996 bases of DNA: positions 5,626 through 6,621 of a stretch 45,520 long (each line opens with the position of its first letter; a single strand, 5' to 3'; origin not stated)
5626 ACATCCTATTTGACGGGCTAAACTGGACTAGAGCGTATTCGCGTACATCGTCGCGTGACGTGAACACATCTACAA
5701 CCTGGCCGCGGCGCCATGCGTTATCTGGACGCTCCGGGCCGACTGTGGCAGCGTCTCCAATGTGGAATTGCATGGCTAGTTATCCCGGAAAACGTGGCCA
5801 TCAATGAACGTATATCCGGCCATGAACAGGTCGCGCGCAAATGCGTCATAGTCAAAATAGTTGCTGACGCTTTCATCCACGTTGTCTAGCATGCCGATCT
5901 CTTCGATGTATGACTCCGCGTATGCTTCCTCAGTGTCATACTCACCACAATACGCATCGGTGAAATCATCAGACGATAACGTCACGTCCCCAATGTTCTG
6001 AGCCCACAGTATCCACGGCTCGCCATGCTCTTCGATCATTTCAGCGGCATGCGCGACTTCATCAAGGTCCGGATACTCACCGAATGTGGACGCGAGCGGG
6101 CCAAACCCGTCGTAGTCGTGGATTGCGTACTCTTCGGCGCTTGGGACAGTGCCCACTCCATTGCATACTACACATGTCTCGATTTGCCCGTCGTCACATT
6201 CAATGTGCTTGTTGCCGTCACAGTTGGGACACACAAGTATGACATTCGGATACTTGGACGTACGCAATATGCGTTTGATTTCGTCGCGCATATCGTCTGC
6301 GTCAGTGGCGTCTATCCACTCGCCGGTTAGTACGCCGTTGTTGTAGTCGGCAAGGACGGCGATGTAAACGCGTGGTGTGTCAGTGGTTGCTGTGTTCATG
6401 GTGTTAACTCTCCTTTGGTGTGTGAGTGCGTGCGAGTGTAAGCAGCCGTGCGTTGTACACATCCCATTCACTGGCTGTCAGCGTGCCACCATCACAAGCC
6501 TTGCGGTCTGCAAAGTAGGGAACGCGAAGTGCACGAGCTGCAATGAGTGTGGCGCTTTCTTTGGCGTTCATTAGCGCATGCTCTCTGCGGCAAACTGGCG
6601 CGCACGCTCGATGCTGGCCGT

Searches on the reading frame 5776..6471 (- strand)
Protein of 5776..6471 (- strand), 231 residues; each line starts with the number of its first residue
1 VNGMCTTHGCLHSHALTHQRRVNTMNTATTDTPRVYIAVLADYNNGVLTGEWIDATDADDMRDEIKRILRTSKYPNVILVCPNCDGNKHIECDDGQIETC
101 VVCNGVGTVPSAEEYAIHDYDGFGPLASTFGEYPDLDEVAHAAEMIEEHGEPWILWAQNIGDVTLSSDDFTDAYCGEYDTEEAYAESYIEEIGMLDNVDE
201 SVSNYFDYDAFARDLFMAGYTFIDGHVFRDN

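Call 49: search_protein_families(library=phrogs, proteins=[window:5776-6471:-], max_evalue=0.001)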
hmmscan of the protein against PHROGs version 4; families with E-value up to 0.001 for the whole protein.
window:5776-6471:- (231 aa): 4 families
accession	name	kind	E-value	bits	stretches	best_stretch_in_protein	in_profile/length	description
phrog_2059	-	moron, auxiliary metabolic gene and host takeover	1.7e-36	127.1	1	32-224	2-169/181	anti-restriction protein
phrog_14321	-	moron, auxiliary metabolic gene and host takeover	1.3e-10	42.8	1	109-230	66-182/183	anti-restriction protein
phrog_12574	-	unknown function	0.00034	21.9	0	80-109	38-68/75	-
phrog_9614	-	unknown function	0.00037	21.6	1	153-230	103-179/180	-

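Call 74: search_protein_families(library=pfam, proteins=[window:5776-6471:-], max_evalue=0.01)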
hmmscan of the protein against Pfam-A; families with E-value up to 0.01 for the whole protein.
window:5776-6471:- (231 aa): 2 families
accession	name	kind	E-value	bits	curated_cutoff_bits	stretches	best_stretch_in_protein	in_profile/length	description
PF07275.16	ArdA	-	7.6e-37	127.7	27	1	35-225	1-152/155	Antirestriction protein (ArdA)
PF15777.11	Anti-TRAP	-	0.0024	18.3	32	0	77-96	29-48/59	Tryptophan RNA-binding attenuator protein inhibitory protein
